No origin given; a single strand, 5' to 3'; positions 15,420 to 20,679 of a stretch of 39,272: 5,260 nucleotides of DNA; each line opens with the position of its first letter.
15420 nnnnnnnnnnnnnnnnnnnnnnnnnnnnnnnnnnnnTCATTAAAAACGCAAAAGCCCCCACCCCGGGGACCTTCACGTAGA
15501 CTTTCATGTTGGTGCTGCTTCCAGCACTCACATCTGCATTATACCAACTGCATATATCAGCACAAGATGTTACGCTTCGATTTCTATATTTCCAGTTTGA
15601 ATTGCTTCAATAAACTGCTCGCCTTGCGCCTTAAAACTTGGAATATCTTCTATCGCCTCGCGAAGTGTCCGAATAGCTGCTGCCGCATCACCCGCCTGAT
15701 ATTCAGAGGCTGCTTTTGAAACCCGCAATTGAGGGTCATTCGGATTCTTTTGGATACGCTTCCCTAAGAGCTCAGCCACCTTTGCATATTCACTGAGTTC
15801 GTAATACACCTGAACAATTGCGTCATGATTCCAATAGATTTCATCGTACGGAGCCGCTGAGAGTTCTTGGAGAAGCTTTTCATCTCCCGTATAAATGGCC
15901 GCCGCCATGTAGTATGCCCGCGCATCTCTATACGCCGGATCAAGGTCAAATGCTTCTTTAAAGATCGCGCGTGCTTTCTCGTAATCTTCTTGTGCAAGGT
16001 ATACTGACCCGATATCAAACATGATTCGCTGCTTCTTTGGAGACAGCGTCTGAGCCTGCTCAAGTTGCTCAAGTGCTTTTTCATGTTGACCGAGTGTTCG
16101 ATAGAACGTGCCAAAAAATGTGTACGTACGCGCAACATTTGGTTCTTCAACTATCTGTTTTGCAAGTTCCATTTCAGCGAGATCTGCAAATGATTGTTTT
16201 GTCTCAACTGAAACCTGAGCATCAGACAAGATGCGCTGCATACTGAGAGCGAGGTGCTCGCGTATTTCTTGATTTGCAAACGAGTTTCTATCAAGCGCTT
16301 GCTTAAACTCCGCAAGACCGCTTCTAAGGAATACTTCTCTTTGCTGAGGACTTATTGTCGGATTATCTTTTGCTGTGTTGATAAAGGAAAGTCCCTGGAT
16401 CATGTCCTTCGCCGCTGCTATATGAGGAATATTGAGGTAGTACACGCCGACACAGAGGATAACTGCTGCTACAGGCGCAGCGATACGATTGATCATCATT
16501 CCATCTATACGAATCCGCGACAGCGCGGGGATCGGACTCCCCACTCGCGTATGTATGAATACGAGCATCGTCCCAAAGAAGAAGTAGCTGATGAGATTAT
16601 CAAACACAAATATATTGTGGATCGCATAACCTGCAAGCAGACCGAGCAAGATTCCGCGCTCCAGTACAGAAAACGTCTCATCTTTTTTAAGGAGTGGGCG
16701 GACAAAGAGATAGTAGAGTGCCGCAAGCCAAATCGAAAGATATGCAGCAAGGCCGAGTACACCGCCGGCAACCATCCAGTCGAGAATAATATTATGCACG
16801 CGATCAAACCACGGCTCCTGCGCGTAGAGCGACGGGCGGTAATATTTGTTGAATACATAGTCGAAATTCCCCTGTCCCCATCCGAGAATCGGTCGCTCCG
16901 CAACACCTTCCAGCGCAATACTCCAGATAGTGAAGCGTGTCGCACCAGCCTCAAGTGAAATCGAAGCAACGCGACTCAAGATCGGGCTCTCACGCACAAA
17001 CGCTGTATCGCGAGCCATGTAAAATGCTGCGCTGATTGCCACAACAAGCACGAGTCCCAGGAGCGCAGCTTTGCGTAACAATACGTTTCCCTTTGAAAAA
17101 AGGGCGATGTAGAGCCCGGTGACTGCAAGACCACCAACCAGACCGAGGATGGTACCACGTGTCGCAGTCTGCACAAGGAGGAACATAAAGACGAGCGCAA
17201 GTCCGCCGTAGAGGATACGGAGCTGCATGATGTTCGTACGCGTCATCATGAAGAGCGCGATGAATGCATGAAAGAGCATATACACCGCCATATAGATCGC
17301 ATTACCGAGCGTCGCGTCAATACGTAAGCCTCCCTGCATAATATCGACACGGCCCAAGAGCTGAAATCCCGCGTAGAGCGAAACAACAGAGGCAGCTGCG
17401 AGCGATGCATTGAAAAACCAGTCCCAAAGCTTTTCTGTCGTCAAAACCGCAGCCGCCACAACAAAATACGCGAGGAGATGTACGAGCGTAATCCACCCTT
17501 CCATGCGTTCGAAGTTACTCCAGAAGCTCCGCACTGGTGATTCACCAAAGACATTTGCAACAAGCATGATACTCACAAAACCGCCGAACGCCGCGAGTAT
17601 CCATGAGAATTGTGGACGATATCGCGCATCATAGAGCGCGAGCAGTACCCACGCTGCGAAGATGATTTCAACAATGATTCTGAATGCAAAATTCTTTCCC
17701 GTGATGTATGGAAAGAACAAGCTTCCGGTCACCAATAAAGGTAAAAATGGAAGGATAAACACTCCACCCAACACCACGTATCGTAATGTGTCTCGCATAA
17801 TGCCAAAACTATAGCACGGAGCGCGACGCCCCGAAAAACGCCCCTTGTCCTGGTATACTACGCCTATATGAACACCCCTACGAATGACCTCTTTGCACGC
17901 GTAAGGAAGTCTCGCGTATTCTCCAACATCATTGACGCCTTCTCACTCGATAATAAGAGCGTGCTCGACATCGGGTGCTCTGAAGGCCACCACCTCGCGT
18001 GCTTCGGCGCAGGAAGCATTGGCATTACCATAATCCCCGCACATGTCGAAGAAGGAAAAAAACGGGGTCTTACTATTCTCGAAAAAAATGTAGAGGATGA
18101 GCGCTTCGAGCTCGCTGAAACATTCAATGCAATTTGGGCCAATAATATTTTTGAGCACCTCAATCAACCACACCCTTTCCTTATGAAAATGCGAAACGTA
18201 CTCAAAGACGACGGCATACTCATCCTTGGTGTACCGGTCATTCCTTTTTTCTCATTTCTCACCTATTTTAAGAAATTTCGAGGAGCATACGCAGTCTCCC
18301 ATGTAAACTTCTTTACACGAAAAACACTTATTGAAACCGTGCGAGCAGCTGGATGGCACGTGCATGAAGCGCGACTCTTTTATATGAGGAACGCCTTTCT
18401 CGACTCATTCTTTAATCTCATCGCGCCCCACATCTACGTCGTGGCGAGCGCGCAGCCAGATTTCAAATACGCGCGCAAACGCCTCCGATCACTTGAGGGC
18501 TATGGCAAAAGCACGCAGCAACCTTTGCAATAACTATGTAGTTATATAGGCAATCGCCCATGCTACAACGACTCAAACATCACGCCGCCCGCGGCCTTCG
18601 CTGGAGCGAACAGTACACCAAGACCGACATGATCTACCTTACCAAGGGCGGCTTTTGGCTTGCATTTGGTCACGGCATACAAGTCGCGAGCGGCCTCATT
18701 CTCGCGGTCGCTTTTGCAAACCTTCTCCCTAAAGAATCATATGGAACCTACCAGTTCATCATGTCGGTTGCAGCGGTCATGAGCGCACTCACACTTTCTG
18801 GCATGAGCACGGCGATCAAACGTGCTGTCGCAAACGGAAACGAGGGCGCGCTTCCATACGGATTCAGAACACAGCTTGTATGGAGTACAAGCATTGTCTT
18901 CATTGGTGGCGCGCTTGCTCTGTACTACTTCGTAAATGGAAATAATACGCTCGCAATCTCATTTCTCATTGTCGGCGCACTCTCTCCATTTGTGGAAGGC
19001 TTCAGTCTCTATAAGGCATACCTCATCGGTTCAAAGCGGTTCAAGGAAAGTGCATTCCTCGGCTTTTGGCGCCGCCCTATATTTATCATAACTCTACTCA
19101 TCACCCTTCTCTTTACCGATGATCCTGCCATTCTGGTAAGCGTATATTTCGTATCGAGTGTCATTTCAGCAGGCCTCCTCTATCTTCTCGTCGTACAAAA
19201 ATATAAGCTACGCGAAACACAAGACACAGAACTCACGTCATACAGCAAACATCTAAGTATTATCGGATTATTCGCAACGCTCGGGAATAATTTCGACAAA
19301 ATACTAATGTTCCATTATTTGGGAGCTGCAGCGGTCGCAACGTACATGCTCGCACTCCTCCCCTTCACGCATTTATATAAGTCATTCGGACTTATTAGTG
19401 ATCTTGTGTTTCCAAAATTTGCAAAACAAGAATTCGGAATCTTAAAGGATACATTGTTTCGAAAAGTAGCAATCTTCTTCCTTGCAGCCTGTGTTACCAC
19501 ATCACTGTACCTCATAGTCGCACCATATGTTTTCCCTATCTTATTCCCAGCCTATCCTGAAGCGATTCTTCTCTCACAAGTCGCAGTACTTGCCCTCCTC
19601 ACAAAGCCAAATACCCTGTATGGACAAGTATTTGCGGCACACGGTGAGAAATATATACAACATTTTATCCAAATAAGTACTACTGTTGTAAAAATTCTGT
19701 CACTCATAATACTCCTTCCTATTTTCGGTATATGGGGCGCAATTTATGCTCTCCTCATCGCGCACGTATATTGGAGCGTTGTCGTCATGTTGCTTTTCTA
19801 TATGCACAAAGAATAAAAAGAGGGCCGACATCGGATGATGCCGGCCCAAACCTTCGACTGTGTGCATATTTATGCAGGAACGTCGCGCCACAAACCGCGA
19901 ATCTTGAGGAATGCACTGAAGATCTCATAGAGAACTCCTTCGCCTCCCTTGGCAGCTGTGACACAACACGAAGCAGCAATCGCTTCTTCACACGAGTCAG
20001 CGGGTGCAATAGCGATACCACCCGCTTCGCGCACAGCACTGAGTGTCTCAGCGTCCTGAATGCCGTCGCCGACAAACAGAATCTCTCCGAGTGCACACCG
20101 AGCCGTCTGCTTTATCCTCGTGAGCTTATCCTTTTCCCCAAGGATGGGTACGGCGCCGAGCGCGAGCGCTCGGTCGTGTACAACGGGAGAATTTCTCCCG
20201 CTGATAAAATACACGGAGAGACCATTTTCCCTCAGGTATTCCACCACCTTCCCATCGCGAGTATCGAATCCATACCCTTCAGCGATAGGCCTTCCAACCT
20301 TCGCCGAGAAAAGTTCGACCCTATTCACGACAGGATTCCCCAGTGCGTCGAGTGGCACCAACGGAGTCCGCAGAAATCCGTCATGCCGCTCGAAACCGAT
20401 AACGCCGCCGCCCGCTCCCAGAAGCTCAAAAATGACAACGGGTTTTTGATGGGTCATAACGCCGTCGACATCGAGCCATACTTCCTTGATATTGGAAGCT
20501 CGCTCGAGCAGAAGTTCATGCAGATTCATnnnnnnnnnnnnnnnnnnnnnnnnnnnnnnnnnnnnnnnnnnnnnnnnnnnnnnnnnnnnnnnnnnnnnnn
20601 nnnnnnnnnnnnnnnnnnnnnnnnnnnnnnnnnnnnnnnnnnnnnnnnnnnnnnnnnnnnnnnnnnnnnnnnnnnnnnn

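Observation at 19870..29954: Phosphonate biosynthesis cassette wired into a surface-glycan locus: predicted CMP-activated C2-phosphonate decoration system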

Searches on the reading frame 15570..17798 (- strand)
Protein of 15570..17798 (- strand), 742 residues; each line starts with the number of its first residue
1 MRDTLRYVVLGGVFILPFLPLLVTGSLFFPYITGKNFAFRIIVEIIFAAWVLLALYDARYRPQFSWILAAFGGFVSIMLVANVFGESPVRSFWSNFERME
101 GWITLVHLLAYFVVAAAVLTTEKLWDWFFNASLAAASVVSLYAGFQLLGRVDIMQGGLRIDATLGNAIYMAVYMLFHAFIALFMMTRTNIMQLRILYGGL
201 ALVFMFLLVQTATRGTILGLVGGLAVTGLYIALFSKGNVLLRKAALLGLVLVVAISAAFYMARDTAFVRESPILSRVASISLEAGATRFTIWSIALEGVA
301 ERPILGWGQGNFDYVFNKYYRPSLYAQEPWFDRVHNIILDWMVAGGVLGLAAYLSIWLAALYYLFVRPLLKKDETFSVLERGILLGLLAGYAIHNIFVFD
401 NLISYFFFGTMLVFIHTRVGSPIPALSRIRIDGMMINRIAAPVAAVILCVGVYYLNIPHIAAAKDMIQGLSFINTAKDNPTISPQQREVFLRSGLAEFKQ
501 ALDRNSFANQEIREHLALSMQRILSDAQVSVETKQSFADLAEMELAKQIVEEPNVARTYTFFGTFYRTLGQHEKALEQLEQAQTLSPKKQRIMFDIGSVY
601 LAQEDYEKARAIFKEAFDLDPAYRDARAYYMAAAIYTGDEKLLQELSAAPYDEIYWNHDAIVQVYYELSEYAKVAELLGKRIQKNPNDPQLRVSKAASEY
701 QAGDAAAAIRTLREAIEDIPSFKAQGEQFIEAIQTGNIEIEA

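Call 7: search_protein_families(library=pfam, proteins=[window:15570-17798:-], max_evalue=0.001)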
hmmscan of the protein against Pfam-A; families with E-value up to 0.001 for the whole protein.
window:15570-17798:- (742 aa): 18 families
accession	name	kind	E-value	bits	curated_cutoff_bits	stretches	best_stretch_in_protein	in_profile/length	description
PF13424.12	TPR_12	-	9.1e-16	58.3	30.1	2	556-620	3-75/77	Tetratricopeptide repeat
PF04932.20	Wzy_C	-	1.4e-15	57.8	31.7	1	201-354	3-149/149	O-Antigen ligase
PF13181.12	TPR_8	-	7.8e-13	47.9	25.7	2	591-622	2-33/34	Tetratricopeptide repeat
PF13428.12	TPR_14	-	4.3e-11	42.8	23.5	0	596-630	7-41/44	Tetratricopeptide repeat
PF14559.12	TPR_19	-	1.4e-09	38.6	25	1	570-629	5-62/68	Tetratricopeptide repeat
PF07719.23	TPR_2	-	2.1e-09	37.2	27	1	592-622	3-33/34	Tetratricopeptide repeat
PF13432.12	TPR_16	-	1.7e-08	35.1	32.7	1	567-622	8-63/65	Tetratricopeptide repeat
PF23914.1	TPR_CcmH_CycH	-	3.1e-08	34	42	0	512-594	8-88/158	Cytochrome c-type biogenesis protein H TPR domain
PF12895.13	ANAPC3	-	2.1e-07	31.5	27.2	0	560-615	27-81/82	Anaphase-promoting complex, cyclosome, subunit 3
PF13371.12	TPR_9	-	2.3e-06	28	35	0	566-628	5-67/73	Tetratricopeptide repeat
PF13414.12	TPR_11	-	2.4e-06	27.5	26.8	0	566-603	4-41/42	TPR repeat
PF00515.34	TPR_1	-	1.7e-05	24.8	27.8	0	594-622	5-33/34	Tetratricopeptide repeat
PF14561.12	TPR_20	-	4e-05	24.3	25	0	678-718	11-51/90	Tetratricopeptide repeat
PF25062.1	ARM_TT21_N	-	5e-05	23.6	40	0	547-618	87-164/222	Tetratricopeptide repeat protein 21 N-terminal ARM repeat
PF13174.12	TPR_6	-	0.00013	22.8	26.3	0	593-616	3-26/33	Tetratricopeptide repeat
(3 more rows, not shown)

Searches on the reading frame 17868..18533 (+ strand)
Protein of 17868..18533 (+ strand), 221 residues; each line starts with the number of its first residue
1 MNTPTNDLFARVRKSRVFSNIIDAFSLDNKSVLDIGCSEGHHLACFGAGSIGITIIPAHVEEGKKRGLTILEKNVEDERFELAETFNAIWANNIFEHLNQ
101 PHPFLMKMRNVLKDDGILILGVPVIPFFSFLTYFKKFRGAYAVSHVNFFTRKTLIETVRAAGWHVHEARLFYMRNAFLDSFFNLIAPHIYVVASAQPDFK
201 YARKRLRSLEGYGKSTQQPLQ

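Call 7: search_protein_families(library=pfam, proteins=[window:17868-18533:+], max_evalue=0.001)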
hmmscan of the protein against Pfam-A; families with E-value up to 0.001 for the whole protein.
window:17868-18533:+ (221 aa): 6 families
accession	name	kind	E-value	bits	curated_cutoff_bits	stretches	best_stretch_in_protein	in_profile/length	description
PF13489.12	Methyltransf_23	-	6.9e-13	49.1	27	1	13-167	5-163/164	Methyltransferase domain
PF08241.18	Methyltransf_11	-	1e-08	36.1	21.2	1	33-120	1-95/95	Methyltransferase domain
PF08242.18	Methyltransf_12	-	4.9e-07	30.8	30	1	33-118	1-98/98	Methyltransferase domain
PF13649.12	Methyltransf_25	-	9.7e-07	29.8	27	1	32-116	1-97/97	Methyltransferase domain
PF13847.12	Methyltransf_31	-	3e-06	27.4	27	1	28-121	3-110/145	Methyltransferase domain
PF08003.17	Methyltransf_9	-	0.0001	21.8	23.8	1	26-126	113-223/315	Protein of unknown function (DUF1698)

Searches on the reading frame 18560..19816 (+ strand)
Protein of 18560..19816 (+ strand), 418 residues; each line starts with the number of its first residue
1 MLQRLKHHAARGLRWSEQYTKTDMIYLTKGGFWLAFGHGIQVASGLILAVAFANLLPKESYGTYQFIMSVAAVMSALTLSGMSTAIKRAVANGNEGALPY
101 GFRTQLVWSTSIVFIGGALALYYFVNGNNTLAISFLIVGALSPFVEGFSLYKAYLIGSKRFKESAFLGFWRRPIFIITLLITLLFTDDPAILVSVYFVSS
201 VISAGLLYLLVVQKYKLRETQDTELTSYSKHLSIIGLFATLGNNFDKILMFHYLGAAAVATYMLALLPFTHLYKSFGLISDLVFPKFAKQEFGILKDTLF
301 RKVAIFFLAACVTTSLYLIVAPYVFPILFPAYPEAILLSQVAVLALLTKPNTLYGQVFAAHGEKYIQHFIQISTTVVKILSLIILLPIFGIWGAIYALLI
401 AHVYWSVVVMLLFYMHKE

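Call 6: search_protein_families(library=pfam, proteins=[window:18560-19816:+], max_evalue=0.001)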
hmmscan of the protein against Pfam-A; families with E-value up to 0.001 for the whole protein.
window:18560-19816:+ (418 aa): 2 families
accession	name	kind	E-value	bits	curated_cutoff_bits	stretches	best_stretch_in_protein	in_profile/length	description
PF01943.22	Polysacc_synt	-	8.5e-16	58.6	28.2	1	27-289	1-272/274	Polysaccharide biosynthesis protein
PF13440.11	Polysacc_synt_3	-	5.9e-07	29.4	23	1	53-289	3-242/293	Polysaccharide biosynthesis protein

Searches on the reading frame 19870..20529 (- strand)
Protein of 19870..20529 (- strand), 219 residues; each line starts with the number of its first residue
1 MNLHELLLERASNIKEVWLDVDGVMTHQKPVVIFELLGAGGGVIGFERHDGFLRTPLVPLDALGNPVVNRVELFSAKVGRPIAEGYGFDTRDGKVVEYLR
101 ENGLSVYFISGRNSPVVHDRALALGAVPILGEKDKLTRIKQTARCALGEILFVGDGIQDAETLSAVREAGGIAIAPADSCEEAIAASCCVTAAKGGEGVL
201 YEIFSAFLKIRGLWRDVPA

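Call 4: search_protein_families(library=pfam, proteins=[window:19870-20529:-], max_evalue=0.01)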
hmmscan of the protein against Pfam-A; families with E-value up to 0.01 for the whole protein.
window:19870-20529:- (219 aa): 1 family
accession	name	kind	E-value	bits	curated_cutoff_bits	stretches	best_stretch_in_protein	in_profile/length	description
PF00702.32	Hydrolase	-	8.2e-06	26.8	26.4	1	92-165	104-189/191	haloacid dehalogenase-like hydrolase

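Call 5: search_protein_families(library=ncbifam, proteins=[window:19870-20529:-], max_evalue=0.01)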
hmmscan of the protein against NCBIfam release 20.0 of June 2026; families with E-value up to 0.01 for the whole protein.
window:19870-20529:- (219 aa): 9 families
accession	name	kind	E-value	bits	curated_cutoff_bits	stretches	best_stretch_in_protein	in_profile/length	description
TIGR01670.1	KdsC-phosphatas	subfamily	3.5e-14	53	106.95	1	88-205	29-146/154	3-deoxy-D-manno-octulosonate 8-phosphate phosphatase, YrbI family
NF007019.0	PRK09484.1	equivalog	5.6e-14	52.2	208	1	87-209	52-174/187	3-deoxy-manno-octulosonate-8-phosphatase KdsC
TIGR02726.1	phenyl_P_delta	equivalog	2e-12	47.6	281.95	1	84-216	31-163/169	phenylphosphate carboxylase subunit delta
NF058599.1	KDN-9-PPhBT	equivalog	9.4e-10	38.9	180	1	88-207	30-149/152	3-deoxy-D-glycero-D-galacto-nonulopyranosonate 9-phosphatase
TIGR01511.1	ATPase-IB1_Cu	subfamily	1.1e-08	34.4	397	1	94-190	376-467/542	copper-translocating P-type ATPase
TIGR01525.1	ATPase-IB_hvy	subfamily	2.2e-08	33.4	346.25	1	94-190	394-490/560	heavy metal translocating P-type ATPase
NF002245.0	PRK01158.1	equivalog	1.7e-06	27.5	198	1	138-209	164-230/233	phosphoglycolate phosphatase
TIGR01512.1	ATPase-IB2_Cd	subfamily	6.5e-05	21.8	313.5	1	94-175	332-409/494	cadmium family heavy metal-translocating P-type ATPase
TIGR01487.1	Pglycolate_arch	equivalog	0.0059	16.5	122.75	0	148-200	164-212/215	phosphoglycolate phosphatase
